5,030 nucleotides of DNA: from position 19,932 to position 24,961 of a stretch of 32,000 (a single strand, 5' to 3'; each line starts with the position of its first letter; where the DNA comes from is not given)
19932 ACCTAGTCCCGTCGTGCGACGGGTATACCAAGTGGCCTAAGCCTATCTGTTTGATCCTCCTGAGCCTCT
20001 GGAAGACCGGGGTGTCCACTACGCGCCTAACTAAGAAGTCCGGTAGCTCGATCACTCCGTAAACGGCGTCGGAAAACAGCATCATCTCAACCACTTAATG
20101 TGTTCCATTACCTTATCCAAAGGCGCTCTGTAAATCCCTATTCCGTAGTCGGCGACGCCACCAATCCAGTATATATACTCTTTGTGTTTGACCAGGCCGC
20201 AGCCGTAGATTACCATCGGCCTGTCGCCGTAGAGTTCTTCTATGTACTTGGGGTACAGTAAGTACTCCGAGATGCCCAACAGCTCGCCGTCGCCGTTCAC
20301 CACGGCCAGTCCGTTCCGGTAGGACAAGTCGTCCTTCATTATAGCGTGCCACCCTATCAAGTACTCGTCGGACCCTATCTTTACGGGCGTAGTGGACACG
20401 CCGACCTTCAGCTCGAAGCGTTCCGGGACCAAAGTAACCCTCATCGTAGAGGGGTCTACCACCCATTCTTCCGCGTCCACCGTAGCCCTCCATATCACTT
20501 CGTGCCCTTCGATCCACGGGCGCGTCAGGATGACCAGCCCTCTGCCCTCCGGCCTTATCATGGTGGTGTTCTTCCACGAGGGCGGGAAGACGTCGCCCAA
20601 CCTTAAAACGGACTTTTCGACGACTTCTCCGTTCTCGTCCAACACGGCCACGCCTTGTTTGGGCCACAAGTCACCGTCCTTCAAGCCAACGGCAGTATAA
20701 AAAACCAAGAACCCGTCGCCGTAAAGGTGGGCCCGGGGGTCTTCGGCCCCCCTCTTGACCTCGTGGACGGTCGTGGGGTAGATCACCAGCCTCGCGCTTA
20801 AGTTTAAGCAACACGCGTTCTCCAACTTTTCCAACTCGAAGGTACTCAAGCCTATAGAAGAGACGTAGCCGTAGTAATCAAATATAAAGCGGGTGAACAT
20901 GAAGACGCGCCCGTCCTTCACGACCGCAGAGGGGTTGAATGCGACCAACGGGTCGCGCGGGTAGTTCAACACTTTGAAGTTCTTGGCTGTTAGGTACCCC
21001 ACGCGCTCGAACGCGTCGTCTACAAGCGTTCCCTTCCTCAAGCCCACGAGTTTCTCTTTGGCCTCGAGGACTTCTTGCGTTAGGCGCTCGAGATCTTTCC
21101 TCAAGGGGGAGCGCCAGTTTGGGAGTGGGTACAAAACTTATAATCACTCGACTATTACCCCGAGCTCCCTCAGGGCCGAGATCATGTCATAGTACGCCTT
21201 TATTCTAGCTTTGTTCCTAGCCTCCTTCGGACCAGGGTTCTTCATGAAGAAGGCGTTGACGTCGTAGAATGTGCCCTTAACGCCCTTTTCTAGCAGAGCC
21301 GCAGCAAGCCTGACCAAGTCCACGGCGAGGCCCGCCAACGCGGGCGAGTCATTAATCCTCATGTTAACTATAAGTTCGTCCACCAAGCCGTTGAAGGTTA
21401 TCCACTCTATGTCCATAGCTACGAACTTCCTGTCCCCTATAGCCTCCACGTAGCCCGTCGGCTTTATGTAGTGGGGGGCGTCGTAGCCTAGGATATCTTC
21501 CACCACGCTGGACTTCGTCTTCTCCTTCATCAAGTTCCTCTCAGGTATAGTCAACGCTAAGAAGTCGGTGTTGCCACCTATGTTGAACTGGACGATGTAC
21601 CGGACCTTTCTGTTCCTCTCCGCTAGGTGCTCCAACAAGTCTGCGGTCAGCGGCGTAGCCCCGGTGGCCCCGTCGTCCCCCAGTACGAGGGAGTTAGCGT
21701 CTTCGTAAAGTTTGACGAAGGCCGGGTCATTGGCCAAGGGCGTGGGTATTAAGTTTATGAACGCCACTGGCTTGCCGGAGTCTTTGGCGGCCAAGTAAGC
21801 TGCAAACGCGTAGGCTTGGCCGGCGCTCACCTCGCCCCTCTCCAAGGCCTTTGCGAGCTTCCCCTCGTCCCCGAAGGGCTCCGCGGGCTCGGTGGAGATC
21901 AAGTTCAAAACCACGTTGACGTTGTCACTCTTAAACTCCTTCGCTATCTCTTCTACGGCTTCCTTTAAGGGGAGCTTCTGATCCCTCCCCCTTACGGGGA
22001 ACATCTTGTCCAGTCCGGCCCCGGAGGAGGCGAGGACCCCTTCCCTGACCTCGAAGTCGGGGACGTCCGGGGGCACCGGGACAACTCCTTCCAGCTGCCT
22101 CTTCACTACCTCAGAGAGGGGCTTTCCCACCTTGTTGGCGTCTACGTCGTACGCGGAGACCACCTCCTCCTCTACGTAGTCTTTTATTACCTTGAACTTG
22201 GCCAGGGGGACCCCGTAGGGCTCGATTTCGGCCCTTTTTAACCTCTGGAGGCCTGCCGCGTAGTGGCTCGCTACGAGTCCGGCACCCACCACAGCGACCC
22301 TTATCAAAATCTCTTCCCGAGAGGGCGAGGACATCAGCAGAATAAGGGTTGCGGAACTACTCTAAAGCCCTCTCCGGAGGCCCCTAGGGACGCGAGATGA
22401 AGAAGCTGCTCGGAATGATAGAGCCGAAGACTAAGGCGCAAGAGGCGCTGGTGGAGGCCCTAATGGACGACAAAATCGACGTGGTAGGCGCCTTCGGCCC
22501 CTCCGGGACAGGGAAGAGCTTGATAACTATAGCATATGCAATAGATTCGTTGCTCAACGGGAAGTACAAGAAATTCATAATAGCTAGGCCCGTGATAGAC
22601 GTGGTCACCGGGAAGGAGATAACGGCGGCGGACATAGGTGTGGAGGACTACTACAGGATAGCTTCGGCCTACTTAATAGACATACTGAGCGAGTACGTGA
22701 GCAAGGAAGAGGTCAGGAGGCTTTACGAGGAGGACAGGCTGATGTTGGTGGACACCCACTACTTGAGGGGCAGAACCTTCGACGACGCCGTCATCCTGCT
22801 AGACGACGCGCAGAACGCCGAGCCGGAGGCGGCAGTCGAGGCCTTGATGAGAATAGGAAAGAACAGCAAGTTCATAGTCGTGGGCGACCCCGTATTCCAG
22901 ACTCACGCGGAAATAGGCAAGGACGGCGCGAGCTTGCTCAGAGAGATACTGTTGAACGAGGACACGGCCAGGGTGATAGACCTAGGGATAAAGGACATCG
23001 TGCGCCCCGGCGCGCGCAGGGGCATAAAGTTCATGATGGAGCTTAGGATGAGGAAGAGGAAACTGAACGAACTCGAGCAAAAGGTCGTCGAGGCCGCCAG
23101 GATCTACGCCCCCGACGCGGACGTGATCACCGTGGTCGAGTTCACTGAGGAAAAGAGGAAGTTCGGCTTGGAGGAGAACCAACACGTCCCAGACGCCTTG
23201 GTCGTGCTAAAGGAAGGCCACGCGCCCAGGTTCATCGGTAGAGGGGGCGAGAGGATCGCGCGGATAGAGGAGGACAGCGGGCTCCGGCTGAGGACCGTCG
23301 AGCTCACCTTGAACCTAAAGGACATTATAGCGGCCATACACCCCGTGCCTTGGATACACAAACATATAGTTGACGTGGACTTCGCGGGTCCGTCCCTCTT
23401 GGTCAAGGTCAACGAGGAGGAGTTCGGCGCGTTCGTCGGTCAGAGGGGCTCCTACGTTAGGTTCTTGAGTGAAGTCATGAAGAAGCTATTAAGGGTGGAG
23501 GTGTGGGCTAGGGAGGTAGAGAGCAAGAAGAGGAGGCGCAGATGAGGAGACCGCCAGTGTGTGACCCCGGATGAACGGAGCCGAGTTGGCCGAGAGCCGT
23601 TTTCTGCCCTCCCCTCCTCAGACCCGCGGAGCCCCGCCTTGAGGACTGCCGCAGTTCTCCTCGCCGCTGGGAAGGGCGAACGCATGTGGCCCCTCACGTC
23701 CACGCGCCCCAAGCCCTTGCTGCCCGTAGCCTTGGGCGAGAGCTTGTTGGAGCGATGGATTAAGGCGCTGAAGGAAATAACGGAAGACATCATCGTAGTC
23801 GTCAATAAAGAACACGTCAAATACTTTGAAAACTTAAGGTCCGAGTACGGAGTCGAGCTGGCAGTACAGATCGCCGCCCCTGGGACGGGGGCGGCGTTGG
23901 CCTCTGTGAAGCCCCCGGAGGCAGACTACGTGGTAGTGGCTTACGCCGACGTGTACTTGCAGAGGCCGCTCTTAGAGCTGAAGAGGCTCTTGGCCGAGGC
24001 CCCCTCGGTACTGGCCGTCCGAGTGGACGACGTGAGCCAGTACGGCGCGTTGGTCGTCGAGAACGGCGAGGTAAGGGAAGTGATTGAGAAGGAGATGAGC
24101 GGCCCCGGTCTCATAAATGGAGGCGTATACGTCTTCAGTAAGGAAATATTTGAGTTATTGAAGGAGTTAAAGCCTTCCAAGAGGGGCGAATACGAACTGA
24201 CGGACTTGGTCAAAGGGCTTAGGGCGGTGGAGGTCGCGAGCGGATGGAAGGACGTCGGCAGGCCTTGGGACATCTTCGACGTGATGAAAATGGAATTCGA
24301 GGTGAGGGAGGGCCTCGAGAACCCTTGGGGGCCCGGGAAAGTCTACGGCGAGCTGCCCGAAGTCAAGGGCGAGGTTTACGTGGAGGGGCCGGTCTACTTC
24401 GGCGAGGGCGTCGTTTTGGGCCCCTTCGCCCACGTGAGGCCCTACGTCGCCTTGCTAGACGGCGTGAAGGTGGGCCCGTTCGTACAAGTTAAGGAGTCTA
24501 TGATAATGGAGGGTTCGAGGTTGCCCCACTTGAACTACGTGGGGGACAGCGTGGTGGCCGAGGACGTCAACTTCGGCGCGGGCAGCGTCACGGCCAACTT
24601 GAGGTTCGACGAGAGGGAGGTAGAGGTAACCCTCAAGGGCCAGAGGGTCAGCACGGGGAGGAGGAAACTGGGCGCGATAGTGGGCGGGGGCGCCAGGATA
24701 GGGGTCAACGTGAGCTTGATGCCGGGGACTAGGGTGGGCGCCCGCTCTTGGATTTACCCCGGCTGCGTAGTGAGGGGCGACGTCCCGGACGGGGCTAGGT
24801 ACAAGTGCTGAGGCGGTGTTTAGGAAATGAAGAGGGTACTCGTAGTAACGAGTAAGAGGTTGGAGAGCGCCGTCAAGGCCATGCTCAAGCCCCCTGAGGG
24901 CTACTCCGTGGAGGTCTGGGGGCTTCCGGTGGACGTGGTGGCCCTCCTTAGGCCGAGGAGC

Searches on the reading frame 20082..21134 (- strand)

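Call 16: search_protein_families(library=pfam, proteins=[window:20082-21134:-], max_evalue=0.001)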
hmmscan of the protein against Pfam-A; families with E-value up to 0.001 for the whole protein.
window:20082-21134:- (350 aa): 1 family
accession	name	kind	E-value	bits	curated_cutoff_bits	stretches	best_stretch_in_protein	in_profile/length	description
PF04041.19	Glyco_hydro_130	-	2.7e-52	178.1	26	1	40-346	9-318/320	beta-1,4-mannooligosaccharide phosphorylase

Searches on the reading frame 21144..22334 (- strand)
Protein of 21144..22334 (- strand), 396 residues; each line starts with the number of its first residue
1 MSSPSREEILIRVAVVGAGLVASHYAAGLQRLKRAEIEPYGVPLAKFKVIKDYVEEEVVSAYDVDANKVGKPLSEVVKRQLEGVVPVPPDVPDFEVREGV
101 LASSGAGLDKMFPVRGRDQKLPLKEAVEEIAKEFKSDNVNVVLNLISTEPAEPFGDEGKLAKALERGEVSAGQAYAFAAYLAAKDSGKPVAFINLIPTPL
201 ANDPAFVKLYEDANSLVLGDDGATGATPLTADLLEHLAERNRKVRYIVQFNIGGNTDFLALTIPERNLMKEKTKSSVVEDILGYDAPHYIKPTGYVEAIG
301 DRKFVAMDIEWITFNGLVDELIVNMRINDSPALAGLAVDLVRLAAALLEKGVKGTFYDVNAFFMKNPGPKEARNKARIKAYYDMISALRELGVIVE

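Call 16: search_protein_families(library=pfam, proteins=[window:21144-22334:-], max_evalue=0.001)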
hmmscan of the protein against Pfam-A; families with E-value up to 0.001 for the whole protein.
window:21144-22334:- (396 aa): 1 family
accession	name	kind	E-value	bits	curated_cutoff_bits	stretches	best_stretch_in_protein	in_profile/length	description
PF01658.22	Inos-1-P_synth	-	8.4e-26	90.7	27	1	225-330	1-107/107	Myo-inositol-1-phosphate synthase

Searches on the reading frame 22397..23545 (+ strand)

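Call 16: search_protein_families(library=pfam, proteins=[window:22397-23545:+], max_evalue=0.001)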
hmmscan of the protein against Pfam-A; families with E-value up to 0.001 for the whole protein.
window:22397-23545:+ (382 aa): 4 families
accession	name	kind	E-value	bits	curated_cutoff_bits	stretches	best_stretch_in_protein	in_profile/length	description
PF02562.22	PhoH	-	2.5e-59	200.7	27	1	7-214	1-204/205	PhoH-like protein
PF07650.23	KH_2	-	2.2e-05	24.6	22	0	265-302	25-65/78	KH domain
PF00013.35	KH_1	-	7.6e-05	22.8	21.5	0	273-299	8-34/66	KH domain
PF13184.12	KH_5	-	0.00033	21.2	27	0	336-361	7-37/69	NusA-like KH domain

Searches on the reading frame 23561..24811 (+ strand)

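Call 16: search_protein_families(library=pfam, proteins=[window:23561-24811:+], max_evalue=0.001)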
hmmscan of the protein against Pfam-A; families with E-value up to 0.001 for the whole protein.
window:23561-24811:+ (416 aa): 4 families
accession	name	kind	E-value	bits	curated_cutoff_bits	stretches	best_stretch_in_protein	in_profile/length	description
PF00483.29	NTP_transferase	-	5.6e-27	95.3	21.2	1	31-243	2-240/245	Nucleotidyl transferase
PF12804.13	NTP_transf_3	-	1.8e-14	54.7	27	1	31-205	1-145/160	MobA-like NTP transferase domain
PF00132.30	Hexapep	-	3e-12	46.1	27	1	280-310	4-34/36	Bacterial transferase hexapeptide (six repeats)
PF01128.25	IspD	-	6.9e-05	23.1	27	1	30-100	2-70/221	2-C-methyl-D-erythritol 4-phosphate cytidylyltransferase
